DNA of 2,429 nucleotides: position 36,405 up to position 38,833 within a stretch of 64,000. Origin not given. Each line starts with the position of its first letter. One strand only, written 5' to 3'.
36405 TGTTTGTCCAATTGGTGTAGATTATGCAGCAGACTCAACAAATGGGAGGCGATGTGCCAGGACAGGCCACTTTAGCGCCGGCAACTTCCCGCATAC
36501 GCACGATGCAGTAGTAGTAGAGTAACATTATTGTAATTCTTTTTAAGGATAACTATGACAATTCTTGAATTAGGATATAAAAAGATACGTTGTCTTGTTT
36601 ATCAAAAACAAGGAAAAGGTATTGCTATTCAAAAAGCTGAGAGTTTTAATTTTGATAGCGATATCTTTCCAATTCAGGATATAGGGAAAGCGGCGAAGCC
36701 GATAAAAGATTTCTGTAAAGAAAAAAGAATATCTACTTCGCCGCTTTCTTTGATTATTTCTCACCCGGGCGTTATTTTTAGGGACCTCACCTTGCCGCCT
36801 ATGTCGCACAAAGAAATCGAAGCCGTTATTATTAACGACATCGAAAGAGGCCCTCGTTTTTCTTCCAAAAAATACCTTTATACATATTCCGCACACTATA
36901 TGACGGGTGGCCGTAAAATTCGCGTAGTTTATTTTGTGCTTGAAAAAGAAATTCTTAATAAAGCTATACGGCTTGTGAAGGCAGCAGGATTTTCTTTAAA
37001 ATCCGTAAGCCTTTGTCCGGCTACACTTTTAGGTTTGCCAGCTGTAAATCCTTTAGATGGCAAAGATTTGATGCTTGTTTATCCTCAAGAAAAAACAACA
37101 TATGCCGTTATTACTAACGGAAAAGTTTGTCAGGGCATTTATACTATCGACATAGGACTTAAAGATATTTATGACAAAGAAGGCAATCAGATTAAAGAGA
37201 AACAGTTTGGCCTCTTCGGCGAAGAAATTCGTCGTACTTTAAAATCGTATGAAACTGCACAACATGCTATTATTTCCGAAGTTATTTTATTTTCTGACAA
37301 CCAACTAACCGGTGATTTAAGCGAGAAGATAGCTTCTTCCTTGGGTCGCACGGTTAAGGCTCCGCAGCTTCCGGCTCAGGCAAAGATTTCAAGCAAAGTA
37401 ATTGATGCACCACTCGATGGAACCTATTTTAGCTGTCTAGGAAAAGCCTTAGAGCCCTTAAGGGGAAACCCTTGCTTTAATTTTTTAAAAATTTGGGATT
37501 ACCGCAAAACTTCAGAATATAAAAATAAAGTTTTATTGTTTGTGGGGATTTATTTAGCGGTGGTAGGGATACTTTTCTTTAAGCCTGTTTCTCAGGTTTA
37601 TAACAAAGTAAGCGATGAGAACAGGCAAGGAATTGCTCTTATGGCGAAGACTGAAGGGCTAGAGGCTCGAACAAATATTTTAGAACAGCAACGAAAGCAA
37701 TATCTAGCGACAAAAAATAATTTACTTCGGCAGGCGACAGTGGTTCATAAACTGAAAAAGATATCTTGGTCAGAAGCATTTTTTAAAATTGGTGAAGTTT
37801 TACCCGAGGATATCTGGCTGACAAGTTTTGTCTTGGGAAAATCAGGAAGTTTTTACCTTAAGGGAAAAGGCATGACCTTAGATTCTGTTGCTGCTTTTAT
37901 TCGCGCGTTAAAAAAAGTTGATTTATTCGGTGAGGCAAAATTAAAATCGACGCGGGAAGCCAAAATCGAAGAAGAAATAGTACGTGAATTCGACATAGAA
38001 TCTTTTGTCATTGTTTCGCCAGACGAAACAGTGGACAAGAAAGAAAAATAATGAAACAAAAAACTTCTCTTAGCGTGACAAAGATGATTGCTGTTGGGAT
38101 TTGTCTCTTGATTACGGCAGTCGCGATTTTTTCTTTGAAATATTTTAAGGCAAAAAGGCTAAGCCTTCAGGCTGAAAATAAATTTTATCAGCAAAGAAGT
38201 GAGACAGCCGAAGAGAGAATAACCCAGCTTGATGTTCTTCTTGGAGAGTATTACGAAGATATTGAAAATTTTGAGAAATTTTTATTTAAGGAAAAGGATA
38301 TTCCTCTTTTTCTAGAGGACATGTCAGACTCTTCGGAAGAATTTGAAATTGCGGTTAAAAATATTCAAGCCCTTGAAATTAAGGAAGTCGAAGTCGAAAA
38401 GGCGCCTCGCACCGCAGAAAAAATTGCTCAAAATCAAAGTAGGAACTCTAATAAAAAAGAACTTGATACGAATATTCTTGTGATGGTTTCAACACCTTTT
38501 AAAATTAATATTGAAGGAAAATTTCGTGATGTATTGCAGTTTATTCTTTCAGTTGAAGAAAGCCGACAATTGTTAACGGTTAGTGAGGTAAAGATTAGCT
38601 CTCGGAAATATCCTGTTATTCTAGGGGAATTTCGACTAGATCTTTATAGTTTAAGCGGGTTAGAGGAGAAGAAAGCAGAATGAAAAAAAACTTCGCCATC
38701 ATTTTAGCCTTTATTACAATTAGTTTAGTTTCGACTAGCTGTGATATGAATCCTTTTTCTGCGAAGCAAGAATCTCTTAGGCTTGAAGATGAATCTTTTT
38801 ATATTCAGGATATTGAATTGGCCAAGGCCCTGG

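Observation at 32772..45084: Complete type IV pilus locus with apparent c-di-GMP input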

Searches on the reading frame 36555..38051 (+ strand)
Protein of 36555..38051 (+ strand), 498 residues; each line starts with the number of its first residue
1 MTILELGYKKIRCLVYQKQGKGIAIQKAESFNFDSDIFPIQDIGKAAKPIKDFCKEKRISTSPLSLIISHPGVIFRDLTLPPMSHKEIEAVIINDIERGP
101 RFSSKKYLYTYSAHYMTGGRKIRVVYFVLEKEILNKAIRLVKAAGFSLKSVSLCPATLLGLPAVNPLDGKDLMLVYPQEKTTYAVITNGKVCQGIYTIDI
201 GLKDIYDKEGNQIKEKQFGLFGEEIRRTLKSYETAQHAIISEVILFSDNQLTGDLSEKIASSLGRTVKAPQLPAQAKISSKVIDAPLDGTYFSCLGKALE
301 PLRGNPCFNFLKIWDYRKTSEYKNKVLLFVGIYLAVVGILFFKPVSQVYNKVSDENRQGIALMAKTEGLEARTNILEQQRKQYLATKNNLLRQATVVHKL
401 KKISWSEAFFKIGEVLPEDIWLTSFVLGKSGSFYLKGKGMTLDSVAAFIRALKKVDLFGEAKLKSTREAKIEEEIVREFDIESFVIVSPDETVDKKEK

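Call 4: search_protein_families(library=pfam, proteins=[window:36555-38051:+], max_evalue=0.01)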
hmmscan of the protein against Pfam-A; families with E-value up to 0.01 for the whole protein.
window:36555-38051:+ (498 aa): 1 family
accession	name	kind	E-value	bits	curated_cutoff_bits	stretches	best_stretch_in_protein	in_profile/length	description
PF05137.18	PilN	-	1.9e-08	34.6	22.8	1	412-482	6-75/78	Fimbrial assembly protein (PilN)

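Call 8: search_protein_families(library=ncbifam, proteins=[window:36555-38051:+], max_evalue=0.01)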
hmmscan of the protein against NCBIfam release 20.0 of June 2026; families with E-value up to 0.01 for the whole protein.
window:36555-38051:+ (498 aa): 1 family
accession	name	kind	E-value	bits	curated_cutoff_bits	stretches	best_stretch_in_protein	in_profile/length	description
NF045709.1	Amuc_1101_fam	equivalog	0.0095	14.8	650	0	3-158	9-165/608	Amuc_1101 family PilM-like pilus complex protein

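Call 19: search_solved_structures(query=window:36555-38051:+, max_evalue=1)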
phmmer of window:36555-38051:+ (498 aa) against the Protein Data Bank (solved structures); distinct sequences matched with E-value up to 1: 0.

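Call 44: find_homologous_proteins(query=window:36555-38051:+, max_evalue=0.001)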
Query window:36555-38051:+ (498 aa): 1 proteins with E <= 0.001 among 8000 candidates.
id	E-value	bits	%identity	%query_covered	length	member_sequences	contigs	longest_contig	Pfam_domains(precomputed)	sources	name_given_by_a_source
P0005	0.0e+0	1101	100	100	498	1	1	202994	PF05137.19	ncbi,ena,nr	ncbi:MAG: PilN domain-containing protein [Candidatus Aceula meridiana]|nr:PilN domain-containing pro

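Call 49: search_solved_structures(query=A2, max_evalue=10, show_alignments=2)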
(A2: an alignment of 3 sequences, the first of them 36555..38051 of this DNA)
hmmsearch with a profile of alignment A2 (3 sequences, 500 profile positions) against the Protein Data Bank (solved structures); distinct sequences matched with E-value up to 10: 8.
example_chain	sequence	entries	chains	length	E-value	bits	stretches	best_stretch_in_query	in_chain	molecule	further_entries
3jc8_Ma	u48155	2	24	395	9.5e-21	77.2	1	3-281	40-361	Type IV pilus biogenesis protein PilM | PilM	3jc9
2ych_A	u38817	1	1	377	2.4e-13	52.8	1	44-233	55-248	COMPETENCE PROTEIN PILM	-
5eou_A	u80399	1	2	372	4.7e-07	32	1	5-305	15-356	Type 4 fimbrial biogenesis protein PilM,Type 4 fimbrial biogenesis protein PilN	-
5eox_A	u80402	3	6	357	1.5e-06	30.4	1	5-287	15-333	Type 4 fimbrial biogenesis protein PilM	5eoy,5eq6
4hhu_A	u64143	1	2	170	0.00023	23.2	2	42-93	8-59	OR280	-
3jc8_Na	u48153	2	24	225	0.00078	21.4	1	333-458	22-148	PilN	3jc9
4ney_A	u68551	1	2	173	0.022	16.6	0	41-93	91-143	Engineered protein OR277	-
4nez_A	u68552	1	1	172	0.023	16.6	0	41-93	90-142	Engineered protein OR276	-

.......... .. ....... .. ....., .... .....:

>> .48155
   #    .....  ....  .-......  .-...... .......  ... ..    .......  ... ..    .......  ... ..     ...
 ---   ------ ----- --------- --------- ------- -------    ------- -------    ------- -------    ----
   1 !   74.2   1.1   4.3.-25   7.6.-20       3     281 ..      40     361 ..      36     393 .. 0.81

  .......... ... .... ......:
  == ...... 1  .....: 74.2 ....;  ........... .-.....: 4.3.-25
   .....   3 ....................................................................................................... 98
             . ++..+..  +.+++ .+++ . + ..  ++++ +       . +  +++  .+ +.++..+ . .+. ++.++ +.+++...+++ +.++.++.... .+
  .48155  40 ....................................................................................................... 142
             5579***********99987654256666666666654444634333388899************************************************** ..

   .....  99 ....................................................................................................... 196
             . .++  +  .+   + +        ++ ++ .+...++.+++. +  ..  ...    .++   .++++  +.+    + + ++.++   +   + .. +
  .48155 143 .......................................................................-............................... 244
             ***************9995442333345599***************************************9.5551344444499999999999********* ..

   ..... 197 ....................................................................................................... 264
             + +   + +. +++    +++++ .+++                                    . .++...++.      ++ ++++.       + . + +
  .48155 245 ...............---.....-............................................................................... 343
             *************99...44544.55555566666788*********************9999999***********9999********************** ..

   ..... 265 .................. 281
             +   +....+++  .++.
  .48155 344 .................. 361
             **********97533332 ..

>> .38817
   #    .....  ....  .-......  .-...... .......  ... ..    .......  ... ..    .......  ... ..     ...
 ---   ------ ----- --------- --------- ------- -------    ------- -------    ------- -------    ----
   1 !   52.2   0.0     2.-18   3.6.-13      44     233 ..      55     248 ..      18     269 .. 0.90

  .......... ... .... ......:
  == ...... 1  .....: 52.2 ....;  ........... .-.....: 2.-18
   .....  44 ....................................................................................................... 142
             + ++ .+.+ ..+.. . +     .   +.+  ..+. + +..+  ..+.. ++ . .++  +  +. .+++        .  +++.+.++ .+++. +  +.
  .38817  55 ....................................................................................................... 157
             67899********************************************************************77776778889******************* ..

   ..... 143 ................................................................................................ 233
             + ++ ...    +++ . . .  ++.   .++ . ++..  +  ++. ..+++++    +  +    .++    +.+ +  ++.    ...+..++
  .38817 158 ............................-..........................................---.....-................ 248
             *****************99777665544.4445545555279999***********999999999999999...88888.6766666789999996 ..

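Call 60: find_homologous_proteins(query=A2, max_evalue=0.001)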
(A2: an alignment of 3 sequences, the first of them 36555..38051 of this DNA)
Query A2 (3 sequences) (498 aa, profile of the alignment): 4 proteins with E <= 0.001 among 8000 candidates.
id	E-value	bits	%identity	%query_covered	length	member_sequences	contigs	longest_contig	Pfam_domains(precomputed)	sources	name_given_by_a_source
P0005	2.2e-239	813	100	100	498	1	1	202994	PF05137.19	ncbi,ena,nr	ncbi:MAG: PilN domain-containing protein [Candidatus Aceula meridiana]|nr:PilN domain-containing pro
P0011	8.5e-10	56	23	45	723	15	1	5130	PF06723.20,PF14450.13,PF11104.15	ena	-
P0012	6.3e-9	53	26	37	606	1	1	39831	PF11104.15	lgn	-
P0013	3.6e-8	51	18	76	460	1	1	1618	PF11104.15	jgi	-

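Call 62: find_encoding_contigs(protein=P0012, flank=10000, max_places=3)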
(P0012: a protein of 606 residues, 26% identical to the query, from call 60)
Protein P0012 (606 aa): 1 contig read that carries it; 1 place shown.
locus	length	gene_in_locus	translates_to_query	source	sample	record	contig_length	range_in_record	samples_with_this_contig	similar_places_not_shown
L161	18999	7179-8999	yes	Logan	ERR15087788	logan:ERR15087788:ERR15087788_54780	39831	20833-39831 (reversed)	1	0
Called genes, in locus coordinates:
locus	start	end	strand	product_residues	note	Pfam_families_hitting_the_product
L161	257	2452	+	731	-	PF05157:MshEN, PF00437:T2SSE, PF00072:Response_reg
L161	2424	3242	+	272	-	PF06750:A24_N_bact, PF01478:Peptidase_A24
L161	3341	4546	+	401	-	PF28597:T2SSF_N, PF00482:T2SSF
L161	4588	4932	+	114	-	PF07963:N_methyl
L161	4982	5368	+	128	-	-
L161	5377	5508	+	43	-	-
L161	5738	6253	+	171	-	PF07963:N_methyl (weak)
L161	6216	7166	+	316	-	-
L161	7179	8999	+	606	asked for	PF11104:PilM_2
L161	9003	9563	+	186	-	PF04350:PilO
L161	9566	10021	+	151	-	-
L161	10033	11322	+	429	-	PF21305:type_II_gspD_N0 (weak), PF03958:Secretin_N (faint), PF07660:STN, PF00263:Secretin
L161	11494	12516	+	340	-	PF00437:T2SSE, PF13401:AAA_22 (faint)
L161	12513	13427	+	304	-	PF01738:DLH (weak)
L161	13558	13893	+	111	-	PF03091:CutA1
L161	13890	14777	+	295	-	PF01008:IF-2B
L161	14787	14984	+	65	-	-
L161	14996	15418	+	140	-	-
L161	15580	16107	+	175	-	PF00702:Hydrolase (faint), PF08282:Hydrolase_3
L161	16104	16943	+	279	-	PF03783:CsgG, PF13036:LpoB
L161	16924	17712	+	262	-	-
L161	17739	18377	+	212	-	PF22352:K319L-like_PKD (faint), PF17957:Big_7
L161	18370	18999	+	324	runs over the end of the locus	PF01380:SIS, PF00571:CBS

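Call 63: find_encoding_contigs(protein=P0011, flank=10000, max_places=4)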
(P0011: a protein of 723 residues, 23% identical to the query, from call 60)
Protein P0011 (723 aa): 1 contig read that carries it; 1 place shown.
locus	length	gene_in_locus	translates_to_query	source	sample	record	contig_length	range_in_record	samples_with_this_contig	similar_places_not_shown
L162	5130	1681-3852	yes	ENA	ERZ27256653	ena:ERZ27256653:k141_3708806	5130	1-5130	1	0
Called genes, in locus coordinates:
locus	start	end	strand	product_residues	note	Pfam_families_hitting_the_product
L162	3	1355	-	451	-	?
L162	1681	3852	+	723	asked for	PF11104:PilM_2, PF06723:MreB_Mbl (faint), PF14450:FtsA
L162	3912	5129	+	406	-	?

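Call 98: search_protein_families(library=ncbifam, proteins=[L161:257-2452:+, L161:11494-12516:+], max_evalue=0.00001)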
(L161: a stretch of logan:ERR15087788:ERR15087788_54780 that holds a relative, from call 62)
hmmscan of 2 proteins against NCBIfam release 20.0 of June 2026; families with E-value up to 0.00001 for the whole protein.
L161:257-2452:+ (731 aa): 106 families (the best 25 are shown)
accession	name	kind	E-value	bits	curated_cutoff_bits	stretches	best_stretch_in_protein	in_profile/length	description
TIGR02538.1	type_IV_pilB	equivalog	6.5e-178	592.8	675.65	1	9-566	2-562/564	type IV-A pilus assembly ATPase PilB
TIGR02533.1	type_II_gspE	equivalog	8.4e-171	568.9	630.25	1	82-565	4-485/486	type II secretion system ATPase GspE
NF053534.1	T4PilAsmATPsTfpB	equivalog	2.7e-146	488.3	850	1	49-566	63-582/584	type IV pilus assembly ATPase TfpB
NF007755.0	PRK10436.1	equivalog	5.6e-142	473.7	617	1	84-569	11-462/465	type II secretion system protein GspE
NF041000.1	ATPase_ComGA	equivalog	2.1e-82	276.1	300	1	192-457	2-266/267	competence type IV pilus ATPase ComGA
TIGR01420.1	pilT_fam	subfamily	9.7e-54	182.9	319.1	1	191-458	3-270/343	PilT/PilU family type 4a pilus ATPase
TIGR02154.1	PhoB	equivalog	4.8e-30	104.5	296.2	1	610-730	3-122/226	phosphate regulon transcriptional regulator PhoB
NF007135.0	PRK09581.1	equivalog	1.4e-26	93.4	474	1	611-729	4-121/457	PleD family two-component system response regulator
NF041733.1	resp_reg_CseB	equivalog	5.9e-26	91.2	350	1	611-730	2-117/228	two-component system response regulator CseB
NF007005.1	PRK09468.1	equivalog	1e-25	90.6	331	1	609-730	3-121/237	osmolarity response regulator transcription factor OmpR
NF045944.1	ResRegRpaBCyano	equivalog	1.3e-25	90.1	330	1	613-730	1-114/229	response regulator transcription factor RpaB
TIGR02525.1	plasmid_TraJ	equivalog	3.9e-25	88.6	368.3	1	302-456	132-298/372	plasmid transfer ATPase TraJ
NF040689.1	MtrAB_MtrA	equivalog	1.7e-22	79.8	300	1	612-730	1-115/219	MtrAB system response regulator MtrA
NF053854.1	RespRegPhoBBctds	equivalog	3.2e-22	79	270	1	612-730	1-117/225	two-component system response regulator PhoB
TIGR02524.1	dot_icm_DotB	equivalog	1.3e-21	77.2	463.3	1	316-456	130-279/358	Dot/Icm type IV secretion system ATPase DotB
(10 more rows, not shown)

L161:11494-12516:+ (340 aa): 17 families
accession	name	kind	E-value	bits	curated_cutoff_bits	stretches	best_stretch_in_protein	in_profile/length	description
TIGR01420.1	pilT_fam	subfamily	9.5e-136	452.5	319.1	1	4-335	2-333/343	PilT/PilU family type 4a pilus ATPase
TIGR02533.1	type_II_gspE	equivalog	4.7e-48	164.1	630.25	1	6-270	115-379/486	type II secretion system ATPase GspE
NF007755.0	PRK10436.1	equivalog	9.1e-46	156.5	617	1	4-270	89-355/465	type II secretion system protein GspE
TIGR02524.1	dot_icm_DotB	equivalog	4.2e-44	151.2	463.3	1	5-319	7-333/358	Dot/Icm type IV secretion system ATPase DotB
TIGR02538.1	type_IV_pilB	equivalog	1.1e-43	149.8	675.65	1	5-244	186-432/564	type IV-A pilus assembly ATPase PilB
NF041000.1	ATPase_ComGA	equivalog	4.9e-43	147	300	1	6-271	2-266/267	competence type IV pilus ATPase ComGA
TIGR02525.1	plasmid_TraJ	equivalog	4.6e-42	144.3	368.3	1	82-292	102-319/372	plasmid transfer ATPase TraJ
NF053534.1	T4PilAsmATPsTfpB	equivalog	1.5e-40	139.2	850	1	7-270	208-472/584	type IV pilus assembly ATPase TfpB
TIGR02782.1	TrbB_P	equivalog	2.6e-18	66.4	304.55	1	120-268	133-279/303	P-type conjugative transfer ATPase TrbB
NF058587.1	archaellum_moto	equivalog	5.4e-17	61.7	550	1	127-241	278-393/527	archaellum flagellar ATPase motor FlaI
TIGR02788.1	VirB11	equivalog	8.8e-17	61.1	249.95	1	121-250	142-271/308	P-type DNA transfer ATPase VirB11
TIGR03819.1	heli_sec_ATPase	hypoth_equivalog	9.1e-14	51.4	373.15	1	114-241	169-297/340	TadA family conjugal transfer-associated ATPase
NF010469.0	PRK13894.1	subfamily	1.4e-13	50.9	508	1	115-253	141-278/320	conjugal transfer ATPase TrbB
NF010425.0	PRK13851.1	equivalog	3.7e-12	45.8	461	1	121-248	160-287/344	type IV secretion system protein VirB11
NF010407.0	PRK13833.1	subfamily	2e-11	43.9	499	1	127-263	147-281/323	conjugal transfer protein TrbB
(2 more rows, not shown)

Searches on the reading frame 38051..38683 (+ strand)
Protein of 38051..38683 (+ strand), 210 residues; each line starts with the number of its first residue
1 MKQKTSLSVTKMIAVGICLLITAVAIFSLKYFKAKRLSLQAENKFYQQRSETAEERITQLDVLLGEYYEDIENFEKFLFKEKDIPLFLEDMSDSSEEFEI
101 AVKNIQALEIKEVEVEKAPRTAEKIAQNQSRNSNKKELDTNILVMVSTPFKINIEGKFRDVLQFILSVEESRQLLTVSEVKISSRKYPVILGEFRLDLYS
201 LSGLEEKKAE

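Call 4: search_protein_families(library=pfam, proteins=[window:38051-38683:+], max_evalue=0.01)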
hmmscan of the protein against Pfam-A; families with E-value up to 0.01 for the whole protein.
window:38051-38683:+ (210 aa): 1 family
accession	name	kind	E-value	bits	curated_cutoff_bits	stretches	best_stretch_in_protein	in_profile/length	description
PF04350.18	PilO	-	0.0023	18.5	22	0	144-186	83-125/145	Pilus assembly protein, PilO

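Call 8: search_protein_families(library=ncbifam, proteins=[window:38051-38683:+], max_evalue=0.01)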
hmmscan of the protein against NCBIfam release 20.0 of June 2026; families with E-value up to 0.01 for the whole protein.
window:38051-38683:+ (210 aa): 0 families

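Call 52: search_solved_structures(query=A3, max_evalue=10)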
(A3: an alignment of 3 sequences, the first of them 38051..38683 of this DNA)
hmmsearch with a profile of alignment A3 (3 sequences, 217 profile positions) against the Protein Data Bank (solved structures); distinct sequences matched with E-value up to 10: 8.
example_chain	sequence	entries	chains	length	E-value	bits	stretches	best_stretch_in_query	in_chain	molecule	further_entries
3jc8_Oa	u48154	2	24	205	4.7e-05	26.2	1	152-202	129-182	PilO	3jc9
5d4t_A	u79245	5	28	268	0.17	14.5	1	56-96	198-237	Uncharacterized protein MJ0489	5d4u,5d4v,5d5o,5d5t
3u1c_A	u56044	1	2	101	0.25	14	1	36-96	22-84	Tropomyosin alpha-1 chain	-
3u1a_A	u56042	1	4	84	0.27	13.9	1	35-90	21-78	smooth muscle tropomyosin alpha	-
3e7l_A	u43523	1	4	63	0.38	13.4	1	64-110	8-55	Transcriptional regulator (NtrC family)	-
2rjz_A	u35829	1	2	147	0.64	12.7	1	152-189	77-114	PilO protein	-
5uvr_A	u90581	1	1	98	1.4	11.6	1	152-189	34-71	PilO protein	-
6laf_A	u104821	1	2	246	1.7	11.3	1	153-195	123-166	Amuc_1100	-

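Call 59: search_protein_families(library=pfam, proteins=[window:38051-38683:+], max_evalue=1)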
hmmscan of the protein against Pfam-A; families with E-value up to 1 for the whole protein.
window:38051-38683:+ (210 aa): 4 families
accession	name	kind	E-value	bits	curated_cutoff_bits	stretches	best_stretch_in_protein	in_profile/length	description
PF04350.18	PilO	-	0.0023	18.5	22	1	144-186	83-125/145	Pilus assembly protein, PilO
PF14535.12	AMP-binding_C_2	-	0.018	15.8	25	1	87-147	12-73/96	AMP-binding enzyme C-terminal domain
PF22136.2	MpAgo_N-like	-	0.091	13.4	27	1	122-170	15-62/65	Bacterial argonaute protein N-terminal domain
PF09321.15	DUF1978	-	0.48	10.2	25.4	1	37-139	103-201/244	Domain of unknown function (DUF1978)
